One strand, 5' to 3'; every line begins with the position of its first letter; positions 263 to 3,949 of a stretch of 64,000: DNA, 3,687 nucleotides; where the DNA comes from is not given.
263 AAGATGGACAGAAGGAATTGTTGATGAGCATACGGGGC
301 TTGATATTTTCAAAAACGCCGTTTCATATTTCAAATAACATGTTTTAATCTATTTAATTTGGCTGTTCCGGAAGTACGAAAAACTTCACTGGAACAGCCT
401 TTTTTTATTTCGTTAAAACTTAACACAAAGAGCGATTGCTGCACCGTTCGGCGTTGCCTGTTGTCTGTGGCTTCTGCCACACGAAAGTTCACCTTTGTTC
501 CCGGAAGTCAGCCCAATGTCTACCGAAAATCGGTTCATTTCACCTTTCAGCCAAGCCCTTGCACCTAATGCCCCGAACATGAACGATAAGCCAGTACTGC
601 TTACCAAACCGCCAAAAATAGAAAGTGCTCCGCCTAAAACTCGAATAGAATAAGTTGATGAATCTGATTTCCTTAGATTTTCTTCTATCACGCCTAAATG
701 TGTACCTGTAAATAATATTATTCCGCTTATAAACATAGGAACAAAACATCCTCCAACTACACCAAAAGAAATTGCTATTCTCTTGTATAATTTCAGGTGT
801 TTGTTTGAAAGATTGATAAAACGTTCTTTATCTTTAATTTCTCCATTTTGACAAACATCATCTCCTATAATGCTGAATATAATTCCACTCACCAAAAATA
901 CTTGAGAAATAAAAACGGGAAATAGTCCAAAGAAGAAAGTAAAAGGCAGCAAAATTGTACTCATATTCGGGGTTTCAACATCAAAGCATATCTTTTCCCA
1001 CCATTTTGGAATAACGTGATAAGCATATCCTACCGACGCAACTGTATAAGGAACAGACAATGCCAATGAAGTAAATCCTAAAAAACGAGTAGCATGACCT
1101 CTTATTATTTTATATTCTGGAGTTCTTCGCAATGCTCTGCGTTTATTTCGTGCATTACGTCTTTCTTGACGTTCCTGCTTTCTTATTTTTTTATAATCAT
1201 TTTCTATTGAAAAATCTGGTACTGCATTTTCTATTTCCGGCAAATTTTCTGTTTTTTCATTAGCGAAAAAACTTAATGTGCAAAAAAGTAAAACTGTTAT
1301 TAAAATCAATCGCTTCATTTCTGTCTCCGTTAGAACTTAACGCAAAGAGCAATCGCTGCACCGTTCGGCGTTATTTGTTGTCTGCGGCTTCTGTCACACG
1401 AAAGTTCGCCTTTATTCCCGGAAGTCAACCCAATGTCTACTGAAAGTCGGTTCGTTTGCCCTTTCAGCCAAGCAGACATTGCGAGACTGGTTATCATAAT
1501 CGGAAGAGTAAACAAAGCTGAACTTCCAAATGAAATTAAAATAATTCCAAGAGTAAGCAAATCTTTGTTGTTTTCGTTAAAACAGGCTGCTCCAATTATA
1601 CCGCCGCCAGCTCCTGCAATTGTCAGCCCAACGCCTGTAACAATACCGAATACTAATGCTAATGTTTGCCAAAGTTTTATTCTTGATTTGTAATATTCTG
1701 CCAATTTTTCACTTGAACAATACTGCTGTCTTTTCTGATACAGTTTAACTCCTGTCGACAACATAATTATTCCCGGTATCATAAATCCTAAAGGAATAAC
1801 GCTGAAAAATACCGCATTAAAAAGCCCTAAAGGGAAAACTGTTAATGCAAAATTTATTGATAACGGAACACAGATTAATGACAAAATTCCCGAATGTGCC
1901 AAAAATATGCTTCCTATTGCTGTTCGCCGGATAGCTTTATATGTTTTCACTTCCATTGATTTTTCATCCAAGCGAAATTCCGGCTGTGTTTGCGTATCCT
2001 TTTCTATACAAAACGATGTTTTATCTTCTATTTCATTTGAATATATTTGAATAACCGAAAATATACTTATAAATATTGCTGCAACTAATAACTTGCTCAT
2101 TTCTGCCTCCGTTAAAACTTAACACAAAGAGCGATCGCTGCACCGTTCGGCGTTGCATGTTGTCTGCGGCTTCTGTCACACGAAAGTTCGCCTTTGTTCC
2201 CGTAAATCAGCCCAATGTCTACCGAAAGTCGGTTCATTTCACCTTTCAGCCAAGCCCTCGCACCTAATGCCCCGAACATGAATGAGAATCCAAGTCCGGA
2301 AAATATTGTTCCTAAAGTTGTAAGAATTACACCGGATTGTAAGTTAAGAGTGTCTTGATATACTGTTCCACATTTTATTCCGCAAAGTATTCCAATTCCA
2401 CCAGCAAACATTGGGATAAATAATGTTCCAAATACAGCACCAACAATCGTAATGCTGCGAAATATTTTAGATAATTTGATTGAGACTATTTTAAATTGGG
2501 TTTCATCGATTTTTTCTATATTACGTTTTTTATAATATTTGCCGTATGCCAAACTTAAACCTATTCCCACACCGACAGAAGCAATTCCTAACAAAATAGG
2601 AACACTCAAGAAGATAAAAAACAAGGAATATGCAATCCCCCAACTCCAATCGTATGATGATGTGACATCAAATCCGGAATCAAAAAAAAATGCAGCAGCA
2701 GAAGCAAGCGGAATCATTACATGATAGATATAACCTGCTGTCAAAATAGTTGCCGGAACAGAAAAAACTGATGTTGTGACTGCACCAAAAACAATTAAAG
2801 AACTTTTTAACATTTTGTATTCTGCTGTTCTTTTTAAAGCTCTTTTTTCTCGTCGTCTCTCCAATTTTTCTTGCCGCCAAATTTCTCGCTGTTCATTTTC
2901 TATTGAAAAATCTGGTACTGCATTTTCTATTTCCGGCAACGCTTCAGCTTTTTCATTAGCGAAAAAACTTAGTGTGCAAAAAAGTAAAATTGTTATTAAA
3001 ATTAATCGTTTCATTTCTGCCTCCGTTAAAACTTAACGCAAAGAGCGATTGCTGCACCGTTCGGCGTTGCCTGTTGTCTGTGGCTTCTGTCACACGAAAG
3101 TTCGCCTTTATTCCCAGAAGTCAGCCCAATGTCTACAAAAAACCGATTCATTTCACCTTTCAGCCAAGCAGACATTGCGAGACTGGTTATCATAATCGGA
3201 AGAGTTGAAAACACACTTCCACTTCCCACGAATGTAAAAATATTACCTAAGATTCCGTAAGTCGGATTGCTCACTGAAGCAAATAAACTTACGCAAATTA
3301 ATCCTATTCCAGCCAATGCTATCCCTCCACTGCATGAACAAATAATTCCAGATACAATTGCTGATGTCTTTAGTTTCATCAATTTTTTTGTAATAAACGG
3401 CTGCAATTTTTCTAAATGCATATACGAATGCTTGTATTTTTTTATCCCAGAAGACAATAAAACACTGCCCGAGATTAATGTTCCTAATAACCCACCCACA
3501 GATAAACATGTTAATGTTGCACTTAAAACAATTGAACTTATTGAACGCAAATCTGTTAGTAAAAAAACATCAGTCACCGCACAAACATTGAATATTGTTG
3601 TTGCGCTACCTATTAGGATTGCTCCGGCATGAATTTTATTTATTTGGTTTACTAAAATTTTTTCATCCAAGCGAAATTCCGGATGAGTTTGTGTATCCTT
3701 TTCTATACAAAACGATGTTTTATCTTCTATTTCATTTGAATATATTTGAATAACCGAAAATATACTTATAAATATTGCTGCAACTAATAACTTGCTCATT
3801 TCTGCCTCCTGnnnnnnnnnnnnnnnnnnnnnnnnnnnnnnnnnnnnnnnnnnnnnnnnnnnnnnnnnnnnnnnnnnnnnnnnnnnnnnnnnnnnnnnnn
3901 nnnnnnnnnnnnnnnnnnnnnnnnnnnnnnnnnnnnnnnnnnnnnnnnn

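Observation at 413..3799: Four tandem polytopic membrane-protein paralogs (A-B-A-B) with conserved termini and hypervariable cores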

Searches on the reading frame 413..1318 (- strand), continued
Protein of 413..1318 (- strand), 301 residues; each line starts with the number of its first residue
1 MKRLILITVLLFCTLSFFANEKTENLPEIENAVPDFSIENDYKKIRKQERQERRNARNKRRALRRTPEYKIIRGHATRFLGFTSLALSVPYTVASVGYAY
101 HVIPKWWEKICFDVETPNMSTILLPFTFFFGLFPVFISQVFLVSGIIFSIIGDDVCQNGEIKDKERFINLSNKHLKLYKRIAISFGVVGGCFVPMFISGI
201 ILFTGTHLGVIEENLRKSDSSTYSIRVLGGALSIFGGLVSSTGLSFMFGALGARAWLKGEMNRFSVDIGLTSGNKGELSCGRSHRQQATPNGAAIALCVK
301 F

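Call 60: find_encoding_contigs(protein=P0072, flank=10000, max_places=3)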
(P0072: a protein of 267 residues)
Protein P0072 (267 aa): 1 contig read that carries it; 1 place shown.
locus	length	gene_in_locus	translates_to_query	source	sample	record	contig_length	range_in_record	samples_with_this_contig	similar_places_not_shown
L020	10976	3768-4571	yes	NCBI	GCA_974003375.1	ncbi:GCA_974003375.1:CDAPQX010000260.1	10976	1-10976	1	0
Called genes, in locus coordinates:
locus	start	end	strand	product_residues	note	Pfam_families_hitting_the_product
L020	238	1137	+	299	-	PF01609:DDE_Tnp_1, PF13612:DDE_Tnp_1_3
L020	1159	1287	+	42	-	-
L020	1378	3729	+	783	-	PF03477:ATP-cone, PF17975:RNR_Alpha, PF21995:RNR-II_ins_dom, PF02867:Ribonuc_red_lgC (weak)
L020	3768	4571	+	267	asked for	-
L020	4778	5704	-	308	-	PF12784:PDDEXK_2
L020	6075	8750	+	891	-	PF00133:tRNA-synt_1, PF01406:tRNA-synt_1e (faint), PF09334:tRNA-synt_1g, PF13603:tRNA-synt_1_2 (weak), PF09334:tRNA-synt_1g (weak), PF08264:Anticodon_1, PF10458:Val_tRNA-synt_C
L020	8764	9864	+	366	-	PF09925:DUF2157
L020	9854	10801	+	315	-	PF14351:DUF4401 (weak)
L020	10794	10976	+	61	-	?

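Call 61: find_encoding_contigs(protein=P0074, flank=10000, max_places=3)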
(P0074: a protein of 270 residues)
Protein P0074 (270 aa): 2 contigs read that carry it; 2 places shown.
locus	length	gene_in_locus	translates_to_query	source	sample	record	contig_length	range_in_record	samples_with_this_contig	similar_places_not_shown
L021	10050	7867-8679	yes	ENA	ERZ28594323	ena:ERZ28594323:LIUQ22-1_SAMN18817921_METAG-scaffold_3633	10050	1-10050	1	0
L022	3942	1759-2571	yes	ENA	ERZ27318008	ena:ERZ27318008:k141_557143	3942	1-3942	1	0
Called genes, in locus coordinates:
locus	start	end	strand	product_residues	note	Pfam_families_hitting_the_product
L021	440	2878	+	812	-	PF02861:Clp_N, PF13191:AAA_16 (weak), PF23569:NBD_SMAX1 (weak), PF00004:AAA, PF17871:AAA_lid_9, PF07724:AAA_2, PF07728:AAA_5, PF10431:ClpB_D2-small, +11 more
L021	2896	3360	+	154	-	PF00359:PTS_EIIA_2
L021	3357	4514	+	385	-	PF02670:DXP_reductoisom, PF08436:DXP_redisom_C, PF13288:DXPR_C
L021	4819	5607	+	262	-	-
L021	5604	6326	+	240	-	-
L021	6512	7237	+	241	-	-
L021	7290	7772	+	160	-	-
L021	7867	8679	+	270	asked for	-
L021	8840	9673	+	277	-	PF02749:QRPTase_N, PF01729:QRPTase_C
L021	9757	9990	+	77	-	PF13560:HTH_31 (weak), PF01381:HTH_3 (weak)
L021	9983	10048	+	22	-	?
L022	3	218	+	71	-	?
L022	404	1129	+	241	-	-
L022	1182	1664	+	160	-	-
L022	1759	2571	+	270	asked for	-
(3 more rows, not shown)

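Call 65: search_protein_families(library=pfam, proteins=[L021:7290-7772:+, P0072, P0074], max_evalue=0.1)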
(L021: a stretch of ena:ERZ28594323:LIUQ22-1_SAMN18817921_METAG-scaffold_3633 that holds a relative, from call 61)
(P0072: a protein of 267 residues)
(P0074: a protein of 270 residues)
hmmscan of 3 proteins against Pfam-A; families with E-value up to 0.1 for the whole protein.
L021:7290-7772:+ (160 aa): 0 families

P0072 (267 aa): 1 family
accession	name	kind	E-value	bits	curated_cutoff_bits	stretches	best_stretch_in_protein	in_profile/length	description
PF10912.14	Glam1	-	0.072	13.6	22.3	1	8-86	71-143/146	Glia associated membrane protein glam-1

P0074 (270 aa): 0 families

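Call 66: search_protein_families(library=padloc, proteins=[window:413-1318:-], max_evalue=0.1)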
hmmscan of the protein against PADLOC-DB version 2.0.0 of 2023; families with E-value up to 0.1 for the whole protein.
window:413-1318:- (301 aa): 0 families

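Call 79: find_related_loci(query=A5, collection=viral_contigs, flank=5000)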
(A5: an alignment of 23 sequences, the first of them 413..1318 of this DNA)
Query A5 (301 aa) in viral_contigs; peptide patterns used: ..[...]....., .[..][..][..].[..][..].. (x = any residue, [..] = any of these).
27 stretches matched a pattern, but none encodes a relative of the query by tblastn (E <= 1e-3).
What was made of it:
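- The family is absent from viral contigs, which argues against holins or superinfection exclusion (call 79).
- Tried and rejected: The viral-contig scan found no relatives (call 79).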

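Call 87: find_encoding_contigs(protein=P0034, flank=6000, max_places=3)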
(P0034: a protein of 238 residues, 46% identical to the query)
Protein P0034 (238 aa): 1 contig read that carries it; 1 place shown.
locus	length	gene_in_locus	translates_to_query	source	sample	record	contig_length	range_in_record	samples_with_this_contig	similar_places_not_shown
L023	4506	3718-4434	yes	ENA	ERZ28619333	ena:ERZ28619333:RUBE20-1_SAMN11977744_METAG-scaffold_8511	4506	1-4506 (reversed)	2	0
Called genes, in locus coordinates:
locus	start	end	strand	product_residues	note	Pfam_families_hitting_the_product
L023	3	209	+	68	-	?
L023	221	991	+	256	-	-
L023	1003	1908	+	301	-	-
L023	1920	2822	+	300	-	-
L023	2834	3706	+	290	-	-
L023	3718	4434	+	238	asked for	-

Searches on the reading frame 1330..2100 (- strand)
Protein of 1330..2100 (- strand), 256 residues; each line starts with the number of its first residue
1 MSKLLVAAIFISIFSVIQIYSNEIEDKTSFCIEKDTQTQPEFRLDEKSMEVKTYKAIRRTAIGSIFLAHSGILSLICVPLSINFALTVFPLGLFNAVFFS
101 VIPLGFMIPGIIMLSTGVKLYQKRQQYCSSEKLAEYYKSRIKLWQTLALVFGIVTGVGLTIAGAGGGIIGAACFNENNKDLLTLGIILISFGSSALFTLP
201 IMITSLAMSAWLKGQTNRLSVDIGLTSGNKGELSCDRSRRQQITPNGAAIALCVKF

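Call 7: search_protein_families(library=pfam, proteins=[window:1330-2100:-], max_evalue=0.1)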
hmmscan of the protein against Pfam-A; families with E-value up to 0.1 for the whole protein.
window:1330-2100:- (256 aa): 0 families

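Call 50: search_protein_families(library=ncbifam, proteins=[window:1330-2100:-], max_evalue=1)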
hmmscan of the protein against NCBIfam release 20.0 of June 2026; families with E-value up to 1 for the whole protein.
window:1330-2100:- (256 aa): 1 family
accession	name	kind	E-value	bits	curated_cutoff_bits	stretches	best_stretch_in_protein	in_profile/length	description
NF033634.1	SLATT_1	domain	0.11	12.4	41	1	132-165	15-47/132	SLATT domain-containing protein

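Call 66: search_protein_families(library=padloc, proteins=[window:1330-2100:-], max_evalue=0.1)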
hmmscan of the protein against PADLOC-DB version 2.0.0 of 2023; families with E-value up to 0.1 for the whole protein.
window:1330-2100:- (256 aa): 0 families

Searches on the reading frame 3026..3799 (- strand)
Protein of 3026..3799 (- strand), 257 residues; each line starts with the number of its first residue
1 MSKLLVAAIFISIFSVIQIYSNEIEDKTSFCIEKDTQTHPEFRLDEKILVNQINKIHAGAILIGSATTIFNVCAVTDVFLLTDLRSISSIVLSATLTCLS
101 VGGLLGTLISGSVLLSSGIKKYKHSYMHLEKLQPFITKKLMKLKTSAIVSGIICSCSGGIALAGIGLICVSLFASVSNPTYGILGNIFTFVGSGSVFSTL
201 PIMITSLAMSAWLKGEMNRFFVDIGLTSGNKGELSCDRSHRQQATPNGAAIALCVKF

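Call 7: search_protein_families(library=pfam, proteins=[window:3026-3799:-], max_evalue=0.1)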
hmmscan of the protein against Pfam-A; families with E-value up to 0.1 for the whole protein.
window:3026-3799:- (257 aa): 1 family
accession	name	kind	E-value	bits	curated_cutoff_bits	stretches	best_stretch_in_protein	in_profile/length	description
PF12430.13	ABA_GPCR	-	0.049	13.8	22.1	0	11-115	28-129/180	Abscisic acid G-protein coupled receptor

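Call 50: search_protein_families(library=ncbifam, proteins=[window:3026-3799:-], max_evalue=1)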
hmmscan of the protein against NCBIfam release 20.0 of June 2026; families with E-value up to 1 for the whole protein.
window:3026-3799:- (257 aa): 1 family
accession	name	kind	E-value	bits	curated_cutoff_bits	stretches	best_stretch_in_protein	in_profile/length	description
NF052432.1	TC0500_fam_Inc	equivalog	0.2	11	240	1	93-144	65-114/214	TC0500 family inclusion membrane protein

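Call 66: search_protein_families(library=padloc, proteins=[window:3026-3799:-], max_evalue=0.1)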
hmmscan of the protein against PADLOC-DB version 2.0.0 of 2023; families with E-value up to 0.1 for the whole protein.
window:3026-3799:- (257 aa): 0 families

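Call 85: list_cluster_members(proteins=[window:3026-3799:-, window:2112-3014:-, window:1330-2100:-])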
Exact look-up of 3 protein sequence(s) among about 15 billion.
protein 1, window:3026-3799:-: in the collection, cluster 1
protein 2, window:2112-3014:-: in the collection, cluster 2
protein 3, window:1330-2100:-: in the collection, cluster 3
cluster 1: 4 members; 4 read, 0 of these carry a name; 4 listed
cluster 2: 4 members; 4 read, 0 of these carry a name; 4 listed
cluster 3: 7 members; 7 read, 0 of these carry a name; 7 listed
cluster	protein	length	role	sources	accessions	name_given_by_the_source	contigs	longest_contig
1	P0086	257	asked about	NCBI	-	-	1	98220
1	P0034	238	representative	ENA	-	-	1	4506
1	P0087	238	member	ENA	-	-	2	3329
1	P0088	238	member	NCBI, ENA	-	-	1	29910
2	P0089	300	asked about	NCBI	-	-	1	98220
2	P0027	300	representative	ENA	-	-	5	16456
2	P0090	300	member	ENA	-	-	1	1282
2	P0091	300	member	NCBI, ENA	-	-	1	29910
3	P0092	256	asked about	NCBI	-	-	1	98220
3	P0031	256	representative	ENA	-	-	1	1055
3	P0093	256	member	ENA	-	-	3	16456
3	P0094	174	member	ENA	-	-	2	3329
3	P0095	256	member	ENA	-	-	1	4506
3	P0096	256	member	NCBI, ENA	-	-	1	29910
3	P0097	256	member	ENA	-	-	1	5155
